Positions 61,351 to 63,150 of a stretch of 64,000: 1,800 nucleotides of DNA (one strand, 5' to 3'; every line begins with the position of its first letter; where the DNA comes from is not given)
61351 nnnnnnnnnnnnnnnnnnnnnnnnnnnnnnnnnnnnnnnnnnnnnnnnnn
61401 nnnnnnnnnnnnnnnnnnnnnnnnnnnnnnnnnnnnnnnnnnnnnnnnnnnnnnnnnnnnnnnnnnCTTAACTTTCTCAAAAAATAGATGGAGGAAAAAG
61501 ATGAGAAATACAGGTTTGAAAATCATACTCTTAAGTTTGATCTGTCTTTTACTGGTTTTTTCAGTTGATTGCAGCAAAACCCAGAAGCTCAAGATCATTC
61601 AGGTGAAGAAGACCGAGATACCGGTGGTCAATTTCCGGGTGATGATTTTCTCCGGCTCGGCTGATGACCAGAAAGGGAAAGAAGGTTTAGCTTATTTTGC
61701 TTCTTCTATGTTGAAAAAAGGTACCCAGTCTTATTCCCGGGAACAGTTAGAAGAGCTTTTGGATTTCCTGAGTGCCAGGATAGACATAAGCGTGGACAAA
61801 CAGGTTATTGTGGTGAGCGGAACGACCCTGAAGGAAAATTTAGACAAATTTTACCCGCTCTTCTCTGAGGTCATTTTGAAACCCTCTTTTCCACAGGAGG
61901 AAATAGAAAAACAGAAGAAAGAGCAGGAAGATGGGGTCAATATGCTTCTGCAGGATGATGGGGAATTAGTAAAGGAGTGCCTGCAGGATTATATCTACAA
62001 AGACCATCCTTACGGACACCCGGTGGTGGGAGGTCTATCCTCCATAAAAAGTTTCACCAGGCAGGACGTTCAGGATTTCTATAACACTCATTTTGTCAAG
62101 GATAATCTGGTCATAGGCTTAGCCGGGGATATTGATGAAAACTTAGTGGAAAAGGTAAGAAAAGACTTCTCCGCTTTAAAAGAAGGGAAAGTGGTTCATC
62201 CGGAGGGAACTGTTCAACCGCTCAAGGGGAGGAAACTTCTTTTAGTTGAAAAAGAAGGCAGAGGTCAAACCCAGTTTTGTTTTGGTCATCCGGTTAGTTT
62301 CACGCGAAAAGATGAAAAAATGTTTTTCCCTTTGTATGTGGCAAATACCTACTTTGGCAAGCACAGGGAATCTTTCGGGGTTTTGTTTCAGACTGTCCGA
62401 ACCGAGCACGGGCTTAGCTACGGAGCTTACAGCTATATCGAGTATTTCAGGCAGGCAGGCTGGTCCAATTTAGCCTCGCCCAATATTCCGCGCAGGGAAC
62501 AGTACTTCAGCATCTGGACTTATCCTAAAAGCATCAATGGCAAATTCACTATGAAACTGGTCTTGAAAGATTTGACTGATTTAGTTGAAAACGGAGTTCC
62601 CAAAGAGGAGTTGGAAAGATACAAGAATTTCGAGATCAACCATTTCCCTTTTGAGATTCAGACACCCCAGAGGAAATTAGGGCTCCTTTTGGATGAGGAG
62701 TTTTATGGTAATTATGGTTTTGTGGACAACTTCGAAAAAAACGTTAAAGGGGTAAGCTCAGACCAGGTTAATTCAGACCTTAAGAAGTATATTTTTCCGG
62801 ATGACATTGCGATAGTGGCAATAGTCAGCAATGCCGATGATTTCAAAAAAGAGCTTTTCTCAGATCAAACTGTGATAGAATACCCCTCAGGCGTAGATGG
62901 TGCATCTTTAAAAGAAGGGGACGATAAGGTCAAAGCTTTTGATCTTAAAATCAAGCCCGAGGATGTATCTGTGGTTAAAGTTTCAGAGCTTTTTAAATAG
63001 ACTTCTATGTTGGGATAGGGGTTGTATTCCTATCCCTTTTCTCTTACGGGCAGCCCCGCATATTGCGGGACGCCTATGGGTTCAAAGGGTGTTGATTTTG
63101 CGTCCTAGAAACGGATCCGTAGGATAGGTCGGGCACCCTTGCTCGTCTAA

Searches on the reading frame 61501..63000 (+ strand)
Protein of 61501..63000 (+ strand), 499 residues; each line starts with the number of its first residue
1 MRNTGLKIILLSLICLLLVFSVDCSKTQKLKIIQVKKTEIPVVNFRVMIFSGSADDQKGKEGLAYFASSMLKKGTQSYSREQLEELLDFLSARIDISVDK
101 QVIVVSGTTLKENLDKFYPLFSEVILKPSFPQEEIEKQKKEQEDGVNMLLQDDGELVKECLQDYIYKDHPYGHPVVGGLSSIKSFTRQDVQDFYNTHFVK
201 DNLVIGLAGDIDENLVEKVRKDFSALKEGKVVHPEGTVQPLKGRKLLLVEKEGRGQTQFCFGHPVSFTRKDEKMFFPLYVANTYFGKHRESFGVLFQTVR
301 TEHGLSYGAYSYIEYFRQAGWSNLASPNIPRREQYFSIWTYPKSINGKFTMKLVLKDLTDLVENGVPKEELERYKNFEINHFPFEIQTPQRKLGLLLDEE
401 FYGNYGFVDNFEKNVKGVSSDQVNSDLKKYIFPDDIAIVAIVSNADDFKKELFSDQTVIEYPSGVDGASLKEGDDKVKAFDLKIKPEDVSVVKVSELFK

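Call 24: find_encoding_contigs(protein=window:61501-63000:+, flank=10000, max_places=3)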
Protein window:61501-63000:+ (499 aa): 1 contig read that carries it; 1 place shown.
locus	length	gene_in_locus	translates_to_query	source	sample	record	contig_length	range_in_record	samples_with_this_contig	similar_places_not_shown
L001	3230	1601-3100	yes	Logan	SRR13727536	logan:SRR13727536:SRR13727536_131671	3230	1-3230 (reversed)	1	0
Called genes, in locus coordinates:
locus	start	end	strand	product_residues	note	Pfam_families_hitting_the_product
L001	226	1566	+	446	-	PF00675:Peptidase_M16, PF05193:Peptidase_M16_C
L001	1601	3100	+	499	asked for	PF00675:Peptidase_M16, PF05193:Peptidase_M16_C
